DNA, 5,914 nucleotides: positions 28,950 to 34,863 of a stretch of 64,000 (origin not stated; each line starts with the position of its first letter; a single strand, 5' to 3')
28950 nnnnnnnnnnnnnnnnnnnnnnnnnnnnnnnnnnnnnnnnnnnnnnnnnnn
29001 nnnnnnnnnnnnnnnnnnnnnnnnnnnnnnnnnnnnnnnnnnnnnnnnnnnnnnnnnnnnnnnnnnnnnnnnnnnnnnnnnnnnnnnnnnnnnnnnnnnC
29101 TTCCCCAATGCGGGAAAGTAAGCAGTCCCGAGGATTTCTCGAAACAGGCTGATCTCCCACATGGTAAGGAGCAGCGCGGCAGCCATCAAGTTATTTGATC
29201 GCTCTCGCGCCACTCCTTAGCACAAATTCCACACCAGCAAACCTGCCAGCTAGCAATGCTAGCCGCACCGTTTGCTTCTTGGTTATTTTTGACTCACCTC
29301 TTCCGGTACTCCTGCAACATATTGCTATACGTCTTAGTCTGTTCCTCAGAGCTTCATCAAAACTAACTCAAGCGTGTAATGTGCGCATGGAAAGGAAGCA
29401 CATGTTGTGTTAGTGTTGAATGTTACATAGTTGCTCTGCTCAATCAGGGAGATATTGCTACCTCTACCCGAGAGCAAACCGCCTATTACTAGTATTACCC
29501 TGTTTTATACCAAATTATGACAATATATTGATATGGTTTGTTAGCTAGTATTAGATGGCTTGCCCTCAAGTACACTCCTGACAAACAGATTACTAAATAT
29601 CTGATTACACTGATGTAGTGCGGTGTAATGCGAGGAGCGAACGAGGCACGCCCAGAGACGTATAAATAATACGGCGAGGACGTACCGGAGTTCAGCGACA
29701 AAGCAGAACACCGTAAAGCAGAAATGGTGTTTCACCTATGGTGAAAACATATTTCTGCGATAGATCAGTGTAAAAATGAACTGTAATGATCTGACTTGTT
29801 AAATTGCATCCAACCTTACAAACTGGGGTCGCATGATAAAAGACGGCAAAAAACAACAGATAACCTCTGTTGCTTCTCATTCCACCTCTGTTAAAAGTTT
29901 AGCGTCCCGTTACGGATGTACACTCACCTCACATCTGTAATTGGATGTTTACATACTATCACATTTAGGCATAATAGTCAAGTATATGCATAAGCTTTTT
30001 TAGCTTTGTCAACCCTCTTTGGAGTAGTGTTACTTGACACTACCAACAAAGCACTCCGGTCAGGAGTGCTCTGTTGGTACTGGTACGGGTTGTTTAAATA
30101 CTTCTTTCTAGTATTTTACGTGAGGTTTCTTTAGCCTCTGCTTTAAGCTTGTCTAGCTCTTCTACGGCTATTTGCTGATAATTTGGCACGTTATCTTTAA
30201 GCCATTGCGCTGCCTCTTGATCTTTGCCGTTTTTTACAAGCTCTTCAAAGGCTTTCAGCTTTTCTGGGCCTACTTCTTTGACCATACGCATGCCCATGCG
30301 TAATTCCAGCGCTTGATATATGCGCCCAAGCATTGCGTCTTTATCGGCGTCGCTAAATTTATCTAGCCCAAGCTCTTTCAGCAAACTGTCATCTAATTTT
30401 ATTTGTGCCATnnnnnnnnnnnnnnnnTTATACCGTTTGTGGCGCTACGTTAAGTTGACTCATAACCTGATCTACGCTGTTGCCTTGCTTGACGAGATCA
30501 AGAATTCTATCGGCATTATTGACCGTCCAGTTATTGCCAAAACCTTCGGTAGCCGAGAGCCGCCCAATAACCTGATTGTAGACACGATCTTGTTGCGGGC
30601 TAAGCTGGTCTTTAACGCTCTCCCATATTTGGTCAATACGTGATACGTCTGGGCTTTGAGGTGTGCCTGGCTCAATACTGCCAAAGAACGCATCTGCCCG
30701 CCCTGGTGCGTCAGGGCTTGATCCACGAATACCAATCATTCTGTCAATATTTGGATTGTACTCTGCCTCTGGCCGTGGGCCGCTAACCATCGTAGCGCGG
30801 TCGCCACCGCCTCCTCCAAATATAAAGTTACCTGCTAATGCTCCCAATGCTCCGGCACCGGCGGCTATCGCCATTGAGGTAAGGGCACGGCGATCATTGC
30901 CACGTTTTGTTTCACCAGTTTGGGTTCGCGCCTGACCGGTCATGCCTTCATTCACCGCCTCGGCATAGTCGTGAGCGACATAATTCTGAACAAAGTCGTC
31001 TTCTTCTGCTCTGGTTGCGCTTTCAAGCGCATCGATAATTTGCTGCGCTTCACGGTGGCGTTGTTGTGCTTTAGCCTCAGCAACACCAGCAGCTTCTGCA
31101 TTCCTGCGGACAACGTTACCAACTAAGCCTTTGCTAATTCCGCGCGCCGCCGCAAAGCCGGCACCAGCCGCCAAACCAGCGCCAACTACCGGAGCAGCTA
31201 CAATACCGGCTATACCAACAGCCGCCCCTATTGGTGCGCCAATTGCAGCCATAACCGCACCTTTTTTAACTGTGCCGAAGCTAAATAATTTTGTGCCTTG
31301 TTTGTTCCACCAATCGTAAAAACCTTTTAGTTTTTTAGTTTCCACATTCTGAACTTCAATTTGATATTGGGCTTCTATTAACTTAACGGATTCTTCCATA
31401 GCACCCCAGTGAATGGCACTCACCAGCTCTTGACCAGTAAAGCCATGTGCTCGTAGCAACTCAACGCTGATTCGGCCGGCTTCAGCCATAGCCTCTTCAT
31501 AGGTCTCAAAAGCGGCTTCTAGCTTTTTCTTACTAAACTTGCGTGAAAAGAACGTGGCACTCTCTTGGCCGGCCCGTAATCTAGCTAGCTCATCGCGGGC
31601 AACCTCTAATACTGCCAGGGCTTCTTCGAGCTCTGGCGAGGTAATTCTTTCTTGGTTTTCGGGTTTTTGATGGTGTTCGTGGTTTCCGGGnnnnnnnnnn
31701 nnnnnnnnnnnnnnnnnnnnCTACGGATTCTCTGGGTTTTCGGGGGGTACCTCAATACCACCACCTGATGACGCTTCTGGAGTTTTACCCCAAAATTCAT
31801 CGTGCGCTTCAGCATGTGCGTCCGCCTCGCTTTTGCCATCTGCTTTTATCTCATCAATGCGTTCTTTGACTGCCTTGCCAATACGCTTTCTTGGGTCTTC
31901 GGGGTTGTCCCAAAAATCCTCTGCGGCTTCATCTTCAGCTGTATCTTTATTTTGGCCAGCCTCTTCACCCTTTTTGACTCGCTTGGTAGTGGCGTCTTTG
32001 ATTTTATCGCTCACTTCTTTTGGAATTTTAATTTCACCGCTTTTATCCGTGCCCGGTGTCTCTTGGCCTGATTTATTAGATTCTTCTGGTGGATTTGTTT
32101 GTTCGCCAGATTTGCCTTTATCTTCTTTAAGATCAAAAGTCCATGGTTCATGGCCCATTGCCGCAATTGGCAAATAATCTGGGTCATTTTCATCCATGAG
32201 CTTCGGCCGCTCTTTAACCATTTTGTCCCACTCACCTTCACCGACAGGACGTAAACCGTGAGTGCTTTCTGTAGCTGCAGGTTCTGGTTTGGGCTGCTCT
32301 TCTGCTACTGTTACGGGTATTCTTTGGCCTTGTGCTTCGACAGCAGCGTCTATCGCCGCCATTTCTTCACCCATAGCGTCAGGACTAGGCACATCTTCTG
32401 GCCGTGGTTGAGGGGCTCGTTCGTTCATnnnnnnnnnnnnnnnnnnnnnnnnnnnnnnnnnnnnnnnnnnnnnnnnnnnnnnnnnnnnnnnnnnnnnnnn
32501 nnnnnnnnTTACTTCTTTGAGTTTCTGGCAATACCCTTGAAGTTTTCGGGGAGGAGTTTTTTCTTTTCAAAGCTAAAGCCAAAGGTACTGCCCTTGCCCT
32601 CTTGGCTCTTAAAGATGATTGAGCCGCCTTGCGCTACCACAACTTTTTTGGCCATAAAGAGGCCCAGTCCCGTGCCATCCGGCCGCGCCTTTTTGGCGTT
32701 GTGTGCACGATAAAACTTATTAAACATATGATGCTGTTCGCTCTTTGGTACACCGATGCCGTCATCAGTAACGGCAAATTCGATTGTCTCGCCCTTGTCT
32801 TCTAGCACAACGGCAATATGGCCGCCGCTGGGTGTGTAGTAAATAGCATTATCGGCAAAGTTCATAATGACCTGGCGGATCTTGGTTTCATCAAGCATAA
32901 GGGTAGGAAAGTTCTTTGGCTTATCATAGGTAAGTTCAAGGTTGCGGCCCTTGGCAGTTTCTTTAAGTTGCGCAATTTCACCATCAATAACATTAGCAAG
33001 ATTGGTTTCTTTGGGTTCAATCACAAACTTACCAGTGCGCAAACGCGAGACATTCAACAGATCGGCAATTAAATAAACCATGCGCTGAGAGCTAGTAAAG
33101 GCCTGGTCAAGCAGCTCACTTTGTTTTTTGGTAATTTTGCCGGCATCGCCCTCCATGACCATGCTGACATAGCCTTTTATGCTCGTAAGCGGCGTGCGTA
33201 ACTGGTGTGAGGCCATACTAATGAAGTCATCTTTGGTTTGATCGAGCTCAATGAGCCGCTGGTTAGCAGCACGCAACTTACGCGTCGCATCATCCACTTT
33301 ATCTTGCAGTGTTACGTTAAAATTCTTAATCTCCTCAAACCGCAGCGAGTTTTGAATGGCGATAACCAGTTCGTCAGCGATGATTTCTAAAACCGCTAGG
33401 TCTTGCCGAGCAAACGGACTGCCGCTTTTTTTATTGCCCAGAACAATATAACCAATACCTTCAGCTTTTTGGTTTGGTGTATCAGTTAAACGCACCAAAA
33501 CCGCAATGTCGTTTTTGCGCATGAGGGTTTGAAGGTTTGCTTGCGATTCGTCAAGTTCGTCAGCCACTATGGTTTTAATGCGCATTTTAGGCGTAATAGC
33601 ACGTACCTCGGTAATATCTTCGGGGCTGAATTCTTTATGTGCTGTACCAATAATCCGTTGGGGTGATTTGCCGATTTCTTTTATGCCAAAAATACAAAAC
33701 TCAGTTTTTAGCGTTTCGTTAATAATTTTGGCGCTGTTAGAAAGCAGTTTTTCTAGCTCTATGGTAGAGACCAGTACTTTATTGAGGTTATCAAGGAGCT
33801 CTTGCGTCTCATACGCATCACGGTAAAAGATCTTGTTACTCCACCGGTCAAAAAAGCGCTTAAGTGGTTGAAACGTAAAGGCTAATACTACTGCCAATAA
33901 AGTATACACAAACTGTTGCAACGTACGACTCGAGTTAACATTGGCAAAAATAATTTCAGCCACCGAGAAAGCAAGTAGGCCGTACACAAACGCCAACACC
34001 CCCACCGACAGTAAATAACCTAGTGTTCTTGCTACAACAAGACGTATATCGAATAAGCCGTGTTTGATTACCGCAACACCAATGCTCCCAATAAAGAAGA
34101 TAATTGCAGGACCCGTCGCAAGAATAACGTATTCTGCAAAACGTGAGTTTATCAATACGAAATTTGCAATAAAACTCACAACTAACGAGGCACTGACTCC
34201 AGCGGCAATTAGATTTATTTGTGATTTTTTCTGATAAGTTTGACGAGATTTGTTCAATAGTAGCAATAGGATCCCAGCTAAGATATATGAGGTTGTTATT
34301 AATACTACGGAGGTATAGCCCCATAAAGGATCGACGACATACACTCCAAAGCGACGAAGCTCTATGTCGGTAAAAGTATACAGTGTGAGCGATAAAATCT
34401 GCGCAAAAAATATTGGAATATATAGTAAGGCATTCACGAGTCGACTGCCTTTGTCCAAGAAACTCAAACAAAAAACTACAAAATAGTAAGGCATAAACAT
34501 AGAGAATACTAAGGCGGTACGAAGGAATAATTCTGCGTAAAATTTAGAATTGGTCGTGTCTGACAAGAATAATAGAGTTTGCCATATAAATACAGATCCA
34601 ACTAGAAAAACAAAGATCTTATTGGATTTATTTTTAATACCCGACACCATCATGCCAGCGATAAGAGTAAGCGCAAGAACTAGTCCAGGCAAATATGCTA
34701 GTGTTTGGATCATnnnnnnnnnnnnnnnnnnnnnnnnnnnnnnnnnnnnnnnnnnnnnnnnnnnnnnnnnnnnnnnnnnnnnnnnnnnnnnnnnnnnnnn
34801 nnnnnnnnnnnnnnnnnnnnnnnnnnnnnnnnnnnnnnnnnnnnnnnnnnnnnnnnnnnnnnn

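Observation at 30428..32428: One 667-codon reading frame split by two in-frame stops that sit inside a 4 x 27-nt tandem repeat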

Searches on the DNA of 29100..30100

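Call 79: search_rna_families(source=window, start=29100, end=30100, threshold=evalue, max_evalue=1)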
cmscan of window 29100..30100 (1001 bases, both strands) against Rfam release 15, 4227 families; matches with E-value up to 1: 1.
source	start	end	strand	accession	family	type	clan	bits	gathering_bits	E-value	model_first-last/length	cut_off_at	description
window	30028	30094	+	RF03960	mir-6644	Gene; miRNA;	-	24.8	82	0.011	1-67/67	no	mir-6644 microRNA precursor family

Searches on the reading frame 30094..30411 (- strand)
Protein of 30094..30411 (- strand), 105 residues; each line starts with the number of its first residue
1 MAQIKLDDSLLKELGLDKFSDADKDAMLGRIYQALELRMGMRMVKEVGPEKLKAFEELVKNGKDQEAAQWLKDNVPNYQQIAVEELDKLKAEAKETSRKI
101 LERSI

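Call 9: search_protein_families(library=pfam, proteins=[window:30097-30411:-], max_evalue=0.1)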
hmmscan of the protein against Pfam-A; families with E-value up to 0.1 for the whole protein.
window:30097-30411:- (105 aa): 2 families
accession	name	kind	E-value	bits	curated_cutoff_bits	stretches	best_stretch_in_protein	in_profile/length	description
PF18908.5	DUF5663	-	2.6e-20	73.2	23.7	1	10-92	1-83/84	Protein of unknown function (DUF5663)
PF12729.13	4HB_MCP_1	-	0.03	14.3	27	1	57-95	130-168/181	Four helix bundle sensory module for signal transduction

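Call 10: search_protein_families(library=phrogs, proteins=[window:30097-30411:-], max_evalue=0.1)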
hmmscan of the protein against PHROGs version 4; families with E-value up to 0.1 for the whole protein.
window:30097-30411:- (105 aa): 2 families
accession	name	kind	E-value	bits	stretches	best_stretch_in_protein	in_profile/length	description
phrog_26053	-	unknown function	0.009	17.1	1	69-88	8-27/49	-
phrog_16404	-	unknown function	0.015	16.7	1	50-93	20-63/110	-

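Call 15: find_encoding_contigs(protein=window:30094-30411:-, flank=6000, max_places=10)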
Protein window:30094-30411:- (105 aa): 2 contigs read that carry it; 2 places shown.
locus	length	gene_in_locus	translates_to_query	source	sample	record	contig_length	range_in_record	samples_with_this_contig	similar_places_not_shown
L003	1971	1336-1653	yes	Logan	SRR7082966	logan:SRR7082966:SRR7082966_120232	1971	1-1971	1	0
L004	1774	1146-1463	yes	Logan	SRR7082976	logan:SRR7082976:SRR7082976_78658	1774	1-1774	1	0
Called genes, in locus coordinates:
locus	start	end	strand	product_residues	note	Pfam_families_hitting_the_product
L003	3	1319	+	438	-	?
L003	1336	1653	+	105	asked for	PF18908:DUF5663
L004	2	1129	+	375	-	?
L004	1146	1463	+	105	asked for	PF18908:DUF5663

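Call 43: list_cluster_members(proteins=[P0004, P0010, window:30094-30411:-])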
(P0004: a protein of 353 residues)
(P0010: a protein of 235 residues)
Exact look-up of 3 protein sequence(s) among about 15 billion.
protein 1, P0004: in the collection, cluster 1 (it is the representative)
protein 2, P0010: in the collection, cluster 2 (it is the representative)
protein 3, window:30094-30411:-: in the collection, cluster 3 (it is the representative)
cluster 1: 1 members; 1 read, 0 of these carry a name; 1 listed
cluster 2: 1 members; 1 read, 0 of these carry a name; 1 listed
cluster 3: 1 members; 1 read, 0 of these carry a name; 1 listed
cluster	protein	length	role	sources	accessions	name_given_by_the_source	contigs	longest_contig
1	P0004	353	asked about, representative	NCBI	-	-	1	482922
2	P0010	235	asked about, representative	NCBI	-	-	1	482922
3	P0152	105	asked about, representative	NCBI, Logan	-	-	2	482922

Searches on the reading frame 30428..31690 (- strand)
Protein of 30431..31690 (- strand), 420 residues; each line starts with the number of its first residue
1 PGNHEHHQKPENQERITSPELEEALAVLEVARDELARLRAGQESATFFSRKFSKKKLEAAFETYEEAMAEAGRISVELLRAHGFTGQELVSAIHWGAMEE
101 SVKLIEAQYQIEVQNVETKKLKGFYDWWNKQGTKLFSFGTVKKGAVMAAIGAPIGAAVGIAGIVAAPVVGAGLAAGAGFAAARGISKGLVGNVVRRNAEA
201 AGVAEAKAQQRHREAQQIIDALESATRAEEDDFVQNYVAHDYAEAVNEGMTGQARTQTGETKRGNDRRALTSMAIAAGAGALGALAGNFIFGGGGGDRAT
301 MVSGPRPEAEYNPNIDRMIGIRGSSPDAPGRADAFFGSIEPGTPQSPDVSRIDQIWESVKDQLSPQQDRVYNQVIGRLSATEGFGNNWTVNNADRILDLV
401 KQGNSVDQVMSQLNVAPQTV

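Call 9: search_protein_families(library=pfam, proteins=[window:30431-31690:-], max_evalue=0.1)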
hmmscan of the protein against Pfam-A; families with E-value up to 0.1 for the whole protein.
window:30431-31690:- (420 aa): 1 family
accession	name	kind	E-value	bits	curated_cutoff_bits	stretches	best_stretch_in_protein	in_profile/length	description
PF02796.21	HTH_7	-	0.0093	16.5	23.8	1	392-420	10-38/45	Helix-turn-helix domain of resolvase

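Call 10: search_protein_families(library=phrogs, proteins=[window:30431-31690:-], max_evalue=0.1)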
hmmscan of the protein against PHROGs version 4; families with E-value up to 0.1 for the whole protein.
window:30431-31690:- (420 aa): 1 family
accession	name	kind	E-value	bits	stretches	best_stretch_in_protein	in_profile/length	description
phrog_14713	-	unknown function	0.0039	17.9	1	139-239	18-114/179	-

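Call 16: find_encoding_contigs(protein=window:30428-31489:-, flank=6000, max_places=10)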
Protein window:30428-31489:- (353 aa): no gene with exactly this product is on record in the collection.

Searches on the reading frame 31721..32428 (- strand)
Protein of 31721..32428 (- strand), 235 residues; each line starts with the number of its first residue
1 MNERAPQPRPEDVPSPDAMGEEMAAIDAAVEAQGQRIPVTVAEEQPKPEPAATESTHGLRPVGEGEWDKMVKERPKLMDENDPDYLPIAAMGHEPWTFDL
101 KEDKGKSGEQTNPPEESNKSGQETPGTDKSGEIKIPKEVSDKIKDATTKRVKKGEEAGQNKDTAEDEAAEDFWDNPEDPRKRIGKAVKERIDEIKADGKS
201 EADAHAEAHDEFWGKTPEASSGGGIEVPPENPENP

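Call 9: search_protein_families(library=pfam, proteins=[window:31724-32428:-], max_evalue=0.1)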
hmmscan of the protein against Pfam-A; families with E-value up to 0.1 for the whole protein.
window:31724-32428:- (235 aa): 0 families

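Call 10: search_protein_families(library=phrogs, proteins=[window:31724-32428:-], max_evalue=0.1)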
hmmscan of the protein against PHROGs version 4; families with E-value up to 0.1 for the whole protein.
window:31724-32428:- (235 aa): 0 families

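Call 20: find_encoding_contigs(protein=window:31721-32428:-, flank=6000, max_places=10)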
Protein window:31721-32428:- (235 aa): no gene with exactly this product is on record in the collection.

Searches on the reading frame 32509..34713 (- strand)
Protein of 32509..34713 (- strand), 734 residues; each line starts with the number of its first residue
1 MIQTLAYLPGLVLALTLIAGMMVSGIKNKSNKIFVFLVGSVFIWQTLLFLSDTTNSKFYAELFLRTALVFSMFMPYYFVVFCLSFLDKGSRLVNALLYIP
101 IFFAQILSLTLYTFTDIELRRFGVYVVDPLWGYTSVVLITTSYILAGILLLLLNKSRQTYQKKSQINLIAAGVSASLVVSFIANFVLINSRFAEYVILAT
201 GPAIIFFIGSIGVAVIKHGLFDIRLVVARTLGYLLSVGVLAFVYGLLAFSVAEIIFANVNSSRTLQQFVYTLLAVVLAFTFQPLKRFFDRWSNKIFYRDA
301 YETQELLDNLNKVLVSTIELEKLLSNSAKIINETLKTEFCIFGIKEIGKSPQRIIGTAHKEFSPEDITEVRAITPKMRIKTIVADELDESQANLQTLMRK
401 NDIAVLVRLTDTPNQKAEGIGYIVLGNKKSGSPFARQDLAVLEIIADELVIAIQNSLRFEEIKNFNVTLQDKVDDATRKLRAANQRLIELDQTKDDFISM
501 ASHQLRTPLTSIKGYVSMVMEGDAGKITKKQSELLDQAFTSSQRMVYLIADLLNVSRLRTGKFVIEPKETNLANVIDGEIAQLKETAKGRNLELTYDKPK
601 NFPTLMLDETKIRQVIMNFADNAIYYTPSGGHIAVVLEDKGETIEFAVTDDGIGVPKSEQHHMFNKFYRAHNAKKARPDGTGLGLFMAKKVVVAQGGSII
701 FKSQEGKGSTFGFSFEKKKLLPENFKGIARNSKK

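Call 9: search_protein_families(library=pfam, proteins=[window:32512-34713:-], max_evalue=0.1)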
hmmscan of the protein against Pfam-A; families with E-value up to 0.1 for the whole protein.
window:32512-34713:- (734 aa): 8 families
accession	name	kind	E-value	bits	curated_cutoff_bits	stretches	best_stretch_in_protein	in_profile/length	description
PF02518.31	HATPase_c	-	9.8e-25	87.6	26.4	1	608-717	2-109/111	Histidine kinase-, DNA gyrase B-, and HSP90-like ATPase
PF00512.31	HisKA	-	3.6e-16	59.4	26.9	1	494-561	2-66/66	His Kinase A (phospho-acceptor) domain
PF16927.11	HisKA_7TM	-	1.3e-06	28.9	28.6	1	14-223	4-222/224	N-terminal 7TM region of histidine kinase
PF13589.12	HATPase_c_3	-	0.0077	16.7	25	1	614-692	5-84/137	Histidine kinase-, DNA gyrase B-, and HSP90-like ATPase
PF13581.12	HATPase_c_2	-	0.01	16.3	27.4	1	627-692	47-109/127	Histidine kinase-like ATPase domain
PF13492.12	GAF_3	-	0.013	16.4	27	1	319-455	1-129/129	GAF domain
PF25149.1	DUF7825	-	0.013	15.5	27.4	1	251-331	139-216/256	Domain of unknown function (DUF7825)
PF21755.2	DacZ_P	-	0.016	15.3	27.4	1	393-450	33-91/125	Probable sensor domain DacZ_P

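Call 19: find_encoding_contigs(protein=window:32509-34713:-, flank=6000, max_places=10)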
Protein window:32509-34713:- (734 aa): no gene with exactly this product is on record in the collection.
